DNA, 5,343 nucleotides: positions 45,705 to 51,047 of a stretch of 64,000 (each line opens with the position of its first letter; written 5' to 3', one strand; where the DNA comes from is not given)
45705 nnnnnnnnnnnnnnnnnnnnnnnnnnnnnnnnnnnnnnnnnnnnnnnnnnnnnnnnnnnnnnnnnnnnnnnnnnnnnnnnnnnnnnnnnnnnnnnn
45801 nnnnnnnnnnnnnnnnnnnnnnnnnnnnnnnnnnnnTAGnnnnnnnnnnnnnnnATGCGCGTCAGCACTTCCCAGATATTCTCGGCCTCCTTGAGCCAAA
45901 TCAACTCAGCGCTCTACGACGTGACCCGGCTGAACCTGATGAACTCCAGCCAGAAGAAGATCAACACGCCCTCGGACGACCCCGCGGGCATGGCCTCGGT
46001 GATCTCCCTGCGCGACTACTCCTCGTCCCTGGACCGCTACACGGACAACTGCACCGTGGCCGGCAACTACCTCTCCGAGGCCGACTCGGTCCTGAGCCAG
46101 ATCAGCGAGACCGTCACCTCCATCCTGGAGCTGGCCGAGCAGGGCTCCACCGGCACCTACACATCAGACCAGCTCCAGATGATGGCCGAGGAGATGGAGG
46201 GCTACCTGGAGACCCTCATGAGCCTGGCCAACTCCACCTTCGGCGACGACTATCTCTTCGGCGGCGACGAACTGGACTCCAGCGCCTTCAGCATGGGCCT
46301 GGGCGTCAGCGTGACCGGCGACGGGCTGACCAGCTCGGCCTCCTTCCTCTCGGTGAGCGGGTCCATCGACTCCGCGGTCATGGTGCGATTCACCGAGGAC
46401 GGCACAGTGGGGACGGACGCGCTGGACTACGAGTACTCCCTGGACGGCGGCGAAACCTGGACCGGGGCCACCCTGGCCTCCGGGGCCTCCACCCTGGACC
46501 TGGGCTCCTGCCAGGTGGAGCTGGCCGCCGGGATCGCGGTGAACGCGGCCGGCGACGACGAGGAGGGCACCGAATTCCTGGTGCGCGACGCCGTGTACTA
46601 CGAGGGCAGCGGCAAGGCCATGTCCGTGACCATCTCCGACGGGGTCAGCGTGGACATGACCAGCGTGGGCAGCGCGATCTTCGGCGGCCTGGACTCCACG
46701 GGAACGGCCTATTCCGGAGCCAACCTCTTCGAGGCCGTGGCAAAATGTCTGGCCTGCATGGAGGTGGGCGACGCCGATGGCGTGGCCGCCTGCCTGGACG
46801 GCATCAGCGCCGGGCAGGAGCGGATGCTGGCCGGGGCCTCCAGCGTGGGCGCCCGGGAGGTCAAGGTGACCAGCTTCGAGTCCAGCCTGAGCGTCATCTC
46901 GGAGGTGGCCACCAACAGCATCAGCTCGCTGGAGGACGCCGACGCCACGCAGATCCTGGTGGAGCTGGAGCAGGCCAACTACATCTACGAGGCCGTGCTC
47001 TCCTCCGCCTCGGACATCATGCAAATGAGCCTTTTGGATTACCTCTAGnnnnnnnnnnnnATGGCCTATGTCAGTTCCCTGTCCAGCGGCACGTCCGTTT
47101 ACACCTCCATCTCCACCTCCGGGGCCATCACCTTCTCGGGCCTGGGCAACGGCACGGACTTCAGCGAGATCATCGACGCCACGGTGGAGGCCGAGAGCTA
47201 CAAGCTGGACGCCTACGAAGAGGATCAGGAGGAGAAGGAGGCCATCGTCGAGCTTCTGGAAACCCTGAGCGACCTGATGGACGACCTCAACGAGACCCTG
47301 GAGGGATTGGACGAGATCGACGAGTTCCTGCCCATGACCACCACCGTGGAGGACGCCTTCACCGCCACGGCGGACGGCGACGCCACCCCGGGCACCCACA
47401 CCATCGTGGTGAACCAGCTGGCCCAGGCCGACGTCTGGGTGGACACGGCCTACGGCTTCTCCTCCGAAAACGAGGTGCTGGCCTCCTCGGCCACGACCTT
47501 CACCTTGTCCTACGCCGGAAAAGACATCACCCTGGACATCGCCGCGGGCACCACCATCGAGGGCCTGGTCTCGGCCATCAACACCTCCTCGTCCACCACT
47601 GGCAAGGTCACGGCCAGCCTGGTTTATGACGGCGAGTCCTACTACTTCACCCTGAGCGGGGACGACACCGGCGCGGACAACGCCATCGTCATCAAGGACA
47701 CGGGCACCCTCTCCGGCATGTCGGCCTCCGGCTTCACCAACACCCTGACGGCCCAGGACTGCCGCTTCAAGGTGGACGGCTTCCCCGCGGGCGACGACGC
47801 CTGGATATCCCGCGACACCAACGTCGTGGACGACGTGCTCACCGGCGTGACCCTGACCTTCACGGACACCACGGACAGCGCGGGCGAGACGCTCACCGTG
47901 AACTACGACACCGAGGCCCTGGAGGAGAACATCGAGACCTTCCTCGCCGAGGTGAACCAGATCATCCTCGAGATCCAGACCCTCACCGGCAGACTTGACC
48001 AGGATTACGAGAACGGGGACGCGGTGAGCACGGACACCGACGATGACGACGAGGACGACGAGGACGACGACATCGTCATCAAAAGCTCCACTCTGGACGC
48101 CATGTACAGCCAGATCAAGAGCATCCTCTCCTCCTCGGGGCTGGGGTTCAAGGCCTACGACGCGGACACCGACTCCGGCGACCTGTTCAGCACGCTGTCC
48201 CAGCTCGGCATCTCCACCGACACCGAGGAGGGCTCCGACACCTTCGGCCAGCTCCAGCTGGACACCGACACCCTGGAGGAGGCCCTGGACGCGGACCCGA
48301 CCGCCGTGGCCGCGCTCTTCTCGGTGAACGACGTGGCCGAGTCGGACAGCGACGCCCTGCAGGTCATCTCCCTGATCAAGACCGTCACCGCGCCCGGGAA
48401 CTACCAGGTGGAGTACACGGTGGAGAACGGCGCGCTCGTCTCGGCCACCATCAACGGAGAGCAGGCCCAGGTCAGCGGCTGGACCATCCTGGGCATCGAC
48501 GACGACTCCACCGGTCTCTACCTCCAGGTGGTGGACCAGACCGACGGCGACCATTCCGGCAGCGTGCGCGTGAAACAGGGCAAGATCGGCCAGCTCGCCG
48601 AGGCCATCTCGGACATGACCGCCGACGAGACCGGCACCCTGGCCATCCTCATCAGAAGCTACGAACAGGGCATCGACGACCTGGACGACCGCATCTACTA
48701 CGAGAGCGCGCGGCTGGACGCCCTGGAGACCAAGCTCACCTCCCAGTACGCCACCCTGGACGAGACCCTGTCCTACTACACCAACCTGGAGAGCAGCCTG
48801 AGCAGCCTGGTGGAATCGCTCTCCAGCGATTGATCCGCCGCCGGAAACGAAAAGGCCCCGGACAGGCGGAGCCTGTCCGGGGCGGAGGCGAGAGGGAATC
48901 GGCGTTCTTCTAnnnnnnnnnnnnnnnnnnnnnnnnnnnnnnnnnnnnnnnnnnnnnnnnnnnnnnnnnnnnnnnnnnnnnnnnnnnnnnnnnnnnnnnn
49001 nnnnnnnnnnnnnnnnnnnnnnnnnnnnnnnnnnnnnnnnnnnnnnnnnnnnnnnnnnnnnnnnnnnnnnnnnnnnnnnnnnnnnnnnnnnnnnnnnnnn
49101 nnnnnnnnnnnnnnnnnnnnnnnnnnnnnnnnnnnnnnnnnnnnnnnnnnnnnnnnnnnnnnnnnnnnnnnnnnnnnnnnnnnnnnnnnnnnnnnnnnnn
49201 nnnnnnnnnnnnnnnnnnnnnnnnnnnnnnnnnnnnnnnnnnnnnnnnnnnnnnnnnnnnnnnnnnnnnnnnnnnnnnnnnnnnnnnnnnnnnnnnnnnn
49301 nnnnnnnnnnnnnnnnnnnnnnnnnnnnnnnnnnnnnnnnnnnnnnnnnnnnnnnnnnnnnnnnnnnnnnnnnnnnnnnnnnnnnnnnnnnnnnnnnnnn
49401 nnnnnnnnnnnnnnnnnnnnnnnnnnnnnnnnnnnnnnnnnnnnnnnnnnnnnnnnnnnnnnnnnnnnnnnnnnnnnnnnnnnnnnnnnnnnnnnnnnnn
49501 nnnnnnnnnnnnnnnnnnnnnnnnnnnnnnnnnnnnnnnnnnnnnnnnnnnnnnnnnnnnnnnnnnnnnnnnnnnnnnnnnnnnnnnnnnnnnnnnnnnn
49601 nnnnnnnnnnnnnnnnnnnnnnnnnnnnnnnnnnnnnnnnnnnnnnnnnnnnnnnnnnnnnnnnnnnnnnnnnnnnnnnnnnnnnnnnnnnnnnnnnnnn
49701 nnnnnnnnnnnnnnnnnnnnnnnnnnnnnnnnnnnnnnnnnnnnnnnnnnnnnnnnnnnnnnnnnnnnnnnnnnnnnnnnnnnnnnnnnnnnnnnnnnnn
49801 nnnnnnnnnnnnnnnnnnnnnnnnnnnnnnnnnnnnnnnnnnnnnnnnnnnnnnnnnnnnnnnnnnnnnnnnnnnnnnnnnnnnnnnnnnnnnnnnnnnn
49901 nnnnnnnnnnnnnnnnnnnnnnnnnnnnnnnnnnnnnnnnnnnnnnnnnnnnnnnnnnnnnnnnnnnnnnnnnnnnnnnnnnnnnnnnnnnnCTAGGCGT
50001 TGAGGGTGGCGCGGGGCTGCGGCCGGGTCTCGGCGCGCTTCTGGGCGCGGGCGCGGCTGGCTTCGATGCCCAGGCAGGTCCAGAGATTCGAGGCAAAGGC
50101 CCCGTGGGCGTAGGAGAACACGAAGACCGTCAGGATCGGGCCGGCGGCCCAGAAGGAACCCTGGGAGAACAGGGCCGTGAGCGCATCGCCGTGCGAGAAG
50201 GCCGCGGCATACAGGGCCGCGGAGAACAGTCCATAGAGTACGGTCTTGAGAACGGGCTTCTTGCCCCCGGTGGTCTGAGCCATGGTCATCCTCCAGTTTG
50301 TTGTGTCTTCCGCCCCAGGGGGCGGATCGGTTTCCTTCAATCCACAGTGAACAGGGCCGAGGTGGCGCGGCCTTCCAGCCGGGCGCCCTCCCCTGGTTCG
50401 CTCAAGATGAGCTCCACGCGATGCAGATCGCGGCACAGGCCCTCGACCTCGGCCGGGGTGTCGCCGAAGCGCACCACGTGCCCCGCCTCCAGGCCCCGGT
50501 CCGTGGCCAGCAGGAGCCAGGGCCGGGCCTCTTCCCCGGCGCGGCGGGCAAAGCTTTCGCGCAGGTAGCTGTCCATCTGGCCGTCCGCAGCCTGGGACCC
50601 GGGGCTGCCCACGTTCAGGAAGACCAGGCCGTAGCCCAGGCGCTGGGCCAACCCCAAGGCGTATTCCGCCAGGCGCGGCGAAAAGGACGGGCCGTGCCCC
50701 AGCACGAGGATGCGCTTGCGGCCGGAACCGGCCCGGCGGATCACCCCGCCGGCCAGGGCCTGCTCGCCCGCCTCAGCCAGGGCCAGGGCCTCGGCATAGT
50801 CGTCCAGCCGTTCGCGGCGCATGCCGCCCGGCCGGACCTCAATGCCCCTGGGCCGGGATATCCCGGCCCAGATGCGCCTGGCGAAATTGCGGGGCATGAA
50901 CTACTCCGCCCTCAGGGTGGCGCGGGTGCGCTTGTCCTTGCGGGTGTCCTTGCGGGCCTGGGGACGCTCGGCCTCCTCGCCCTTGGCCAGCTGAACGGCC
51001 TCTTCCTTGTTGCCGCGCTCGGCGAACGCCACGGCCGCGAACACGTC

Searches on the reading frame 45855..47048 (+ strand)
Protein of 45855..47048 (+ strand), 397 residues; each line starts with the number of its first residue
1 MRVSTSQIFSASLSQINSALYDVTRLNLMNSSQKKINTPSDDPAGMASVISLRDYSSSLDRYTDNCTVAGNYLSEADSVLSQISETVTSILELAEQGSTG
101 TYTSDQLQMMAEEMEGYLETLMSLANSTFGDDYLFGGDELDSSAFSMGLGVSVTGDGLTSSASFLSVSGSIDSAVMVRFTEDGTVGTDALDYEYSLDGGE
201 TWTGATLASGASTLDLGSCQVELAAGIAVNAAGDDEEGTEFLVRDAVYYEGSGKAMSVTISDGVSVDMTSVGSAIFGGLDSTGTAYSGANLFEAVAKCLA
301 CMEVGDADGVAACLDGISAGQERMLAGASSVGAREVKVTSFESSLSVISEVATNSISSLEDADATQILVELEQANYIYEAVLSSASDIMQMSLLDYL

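Call 63: search_protein_families(library=pfam, proteins=[window:45855-47048:+], max_evalue=0.00001)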
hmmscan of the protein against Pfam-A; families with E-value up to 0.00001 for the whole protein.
window:45855-47048:+ (397 aa): 1 family
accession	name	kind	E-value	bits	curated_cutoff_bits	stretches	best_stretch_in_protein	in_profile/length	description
PF00669.25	Flagellin_N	-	2.8e-14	53.8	26.6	1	4-137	2-136/139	Bacterial flagellin N-terminal helical region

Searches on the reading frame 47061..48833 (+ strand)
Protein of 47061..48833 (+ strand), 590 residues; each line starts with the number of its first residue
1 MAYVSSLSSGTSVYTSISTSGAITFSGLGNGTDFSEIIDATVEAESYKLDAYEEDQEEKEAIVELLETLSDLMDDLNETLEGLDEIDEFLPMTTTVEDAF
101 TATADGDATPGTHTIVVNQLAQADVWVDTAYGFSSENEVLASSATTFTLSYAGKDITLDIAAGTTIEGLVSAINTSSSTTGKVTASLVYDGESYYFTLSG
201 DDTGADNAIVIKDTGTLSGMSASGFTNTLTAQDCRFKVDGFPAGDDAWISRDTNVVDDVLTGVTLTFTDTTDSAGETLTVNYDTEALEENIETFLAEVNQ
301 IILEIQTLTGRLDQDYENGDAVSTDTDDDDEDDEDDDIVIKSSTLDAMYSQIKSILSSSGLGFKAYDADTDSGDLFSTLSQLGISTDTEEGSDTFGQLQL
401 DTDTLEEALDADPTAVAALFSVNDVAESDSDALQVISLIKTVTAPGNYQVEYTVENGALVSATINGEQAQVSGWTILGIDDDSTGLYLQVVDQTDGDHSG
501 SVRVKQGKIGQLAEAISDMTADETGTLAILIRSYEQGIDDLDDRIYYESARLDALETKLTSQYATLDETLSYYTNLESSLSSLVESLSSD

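Call 63: search_protein_families(library=pfam, proteins=[window:47061-48833:+], max_evalue=0.00001)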
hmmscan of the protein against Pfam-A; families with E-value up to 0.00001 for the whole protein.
window:47061-48833:+ (590 aa): 3 families
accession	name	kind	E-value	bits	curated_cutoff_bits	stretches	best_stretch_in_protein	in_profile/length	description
PF07195.17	FliD_C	-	5.5e-33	114.8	25.4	1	231-572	1-233/236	Flagellar hook-associated protein 2 C-terminus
PF02465.23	FliD_N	-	2.9e-18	66.7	24.8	1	31-124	2-97/97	Flagellar hook-associated protein 2 N-terminus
PF07196.18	Flagellin_IN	-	2.7e-06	27.9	22.7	1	146-191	1-47/55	Flagellin hook IN motif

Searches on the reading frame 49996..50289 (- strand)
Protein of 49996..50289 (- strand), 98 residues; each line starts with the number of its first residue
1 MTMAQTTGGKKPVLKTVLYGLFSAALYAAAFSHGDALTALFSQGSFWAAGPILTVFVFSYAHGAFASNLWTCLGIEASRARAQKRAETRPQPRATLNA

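Call 20: search_protein_families(library=pfam, proteins=[window:49996-50289:-], max_evalue=1)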
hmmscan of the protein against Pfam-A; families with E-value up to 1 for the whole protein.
seq(98 aa): 1 family
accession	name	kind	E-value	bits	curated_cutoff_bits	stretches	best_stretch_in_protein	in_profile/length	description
PF19865.4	DUF6338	-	0.073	13.1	26.5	1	10-94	37-121/205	Family of unknown function (DUF6338)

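Call 54: find_homologous_proteins(query=window:49996-50289:-, max_evalue=0.001)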
Query seq(98 aa) (98 aa): 30 proteins with E <= 0.001 among 33 candidates.
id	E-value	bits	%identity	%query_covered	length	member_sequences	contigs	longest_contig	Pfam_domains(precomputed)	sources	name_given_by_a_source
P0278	5.4e-56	204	100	98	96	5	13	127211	-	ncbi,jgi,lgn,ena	-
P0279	1.3e-46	174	82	98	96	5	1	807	-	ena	-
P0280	5.9e-46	172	82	98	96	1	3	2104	-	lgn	-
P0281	1.2e-45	171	82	98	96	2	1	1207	-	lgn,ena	-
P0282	9.8e-44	165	78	98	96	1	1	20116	-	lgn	-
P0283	5.7e-40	153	73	97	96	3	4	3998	-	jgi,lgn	jgi:hypothetical protein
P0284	2.1e-39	151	75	98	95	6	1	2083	-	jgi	jgi:hypothetical protein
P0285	2.3e-38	148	74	98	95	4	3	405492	-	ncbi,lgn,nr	ncbi:hypothetical protein M7784_04200 [Desulfovibrio aminophilus]|nr:hypothetical protein [Desulfovi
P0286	9.7e-35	136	70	94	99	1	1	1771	-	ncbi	-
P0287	5.6e-33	131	68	98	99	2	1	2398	-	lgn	-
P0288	3.4e-30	122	64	98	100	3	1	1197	-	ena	-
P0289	3.7e-29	118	64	91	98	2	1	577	-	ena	-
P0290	4.7e-29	118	60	96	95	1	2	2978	-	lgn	-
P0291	6.7e-29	118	64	98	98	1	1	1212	-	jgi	-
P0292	1.5e-27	113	59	88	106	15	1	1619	-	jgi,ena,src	-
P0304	5.6e-18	83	47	97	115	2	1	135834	-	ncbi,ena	-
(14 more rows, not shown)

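Call 55: find_encoding_contigs(protein=P0304, flank=7000, max_places=2)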
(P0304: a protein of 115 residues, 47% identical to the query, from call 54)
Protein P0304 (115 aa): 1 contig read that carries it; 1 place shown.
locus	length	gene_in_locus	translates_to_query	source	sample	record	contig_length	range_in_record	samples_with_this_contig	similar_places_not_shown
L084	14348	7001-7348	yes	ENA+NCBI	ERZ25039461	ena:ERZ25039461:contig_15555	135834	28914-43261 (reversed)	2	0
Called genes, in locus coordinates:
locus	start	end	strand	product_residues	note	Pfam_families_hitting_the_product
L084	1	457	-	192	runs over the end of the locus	PF00440:TetR_N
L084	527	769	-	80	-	-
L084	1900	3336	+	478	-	PF00672:HAMP, PF14501:HATPase_c_5 (faint), PF00512:HisKA, PF02518:HATPase_c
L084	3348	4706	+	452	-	PF00072:Response_reg, PF00158:Sigma54_activat, PF14532:Sigma54_activ_2, PF07724:AAA_2 (weak), PF07728:AAA_5 (weak), PF25601:AAA_lid_14, PF02954:HTH_8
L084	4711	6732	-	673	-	PF00072:Response_reg, PF00004:AAA, PF07728:AAA_5, PF22667:Lon_lid, PF05362:Lon_C, PF13541:ChlI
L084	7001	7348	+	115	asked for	-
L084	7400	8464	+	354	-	PF01925:TauE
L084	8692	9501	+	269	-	PF13189:Cytidylate_kin2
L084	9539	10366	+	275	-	PF00582:Usp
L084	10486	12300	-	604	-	PF00989:PAS (faint), PF08448:PAS_4 (faint), PF13426:PAS_9 (faint), PF14598:PAS_11 (faint), PF08447:PAS_3, PF00990:GGDEF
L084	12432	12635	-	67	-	PF02852:Pyr_redox_dim (faint)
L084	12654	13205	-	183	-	PF00111:Fer2, PF13510:Fer2_4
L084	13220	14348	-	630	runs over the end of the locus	PF01257:2Fe-2S_thioredx, PF01512:Complex1_51K, PF10589:NADH_4Fe-4S, PF12838:Fer4_7, PF00037:Fer4, PF12837:Fer4_6 (weak), PF13187:Fer4_9, PF13237:Fer4_10, +4 more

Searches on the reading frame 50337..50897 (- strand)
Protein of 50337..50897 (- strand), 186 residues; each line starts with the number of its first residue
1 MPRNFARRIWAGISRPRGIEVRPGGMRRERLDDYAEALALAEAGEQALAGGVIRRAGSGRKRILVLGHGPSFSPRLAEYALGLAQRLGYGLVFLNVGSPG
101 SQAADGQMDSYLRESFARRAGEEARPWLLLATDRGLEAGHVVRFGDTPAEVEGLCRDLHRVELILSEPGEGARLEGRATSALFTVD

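Call 3: search_protein_families(library=pfam, proteins=[window:50337-50897:-], max_evalue=0.01)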
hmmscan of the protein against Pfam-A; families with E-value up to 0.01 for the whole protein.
window:50337-50897:- (186 aa): 1 family
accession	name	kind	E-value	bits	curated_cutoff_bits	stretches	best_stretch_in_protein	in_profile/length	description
PF00582.32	Usp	-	1.2e-05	26.3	24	1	60-150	2-94/141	Universal stress protein family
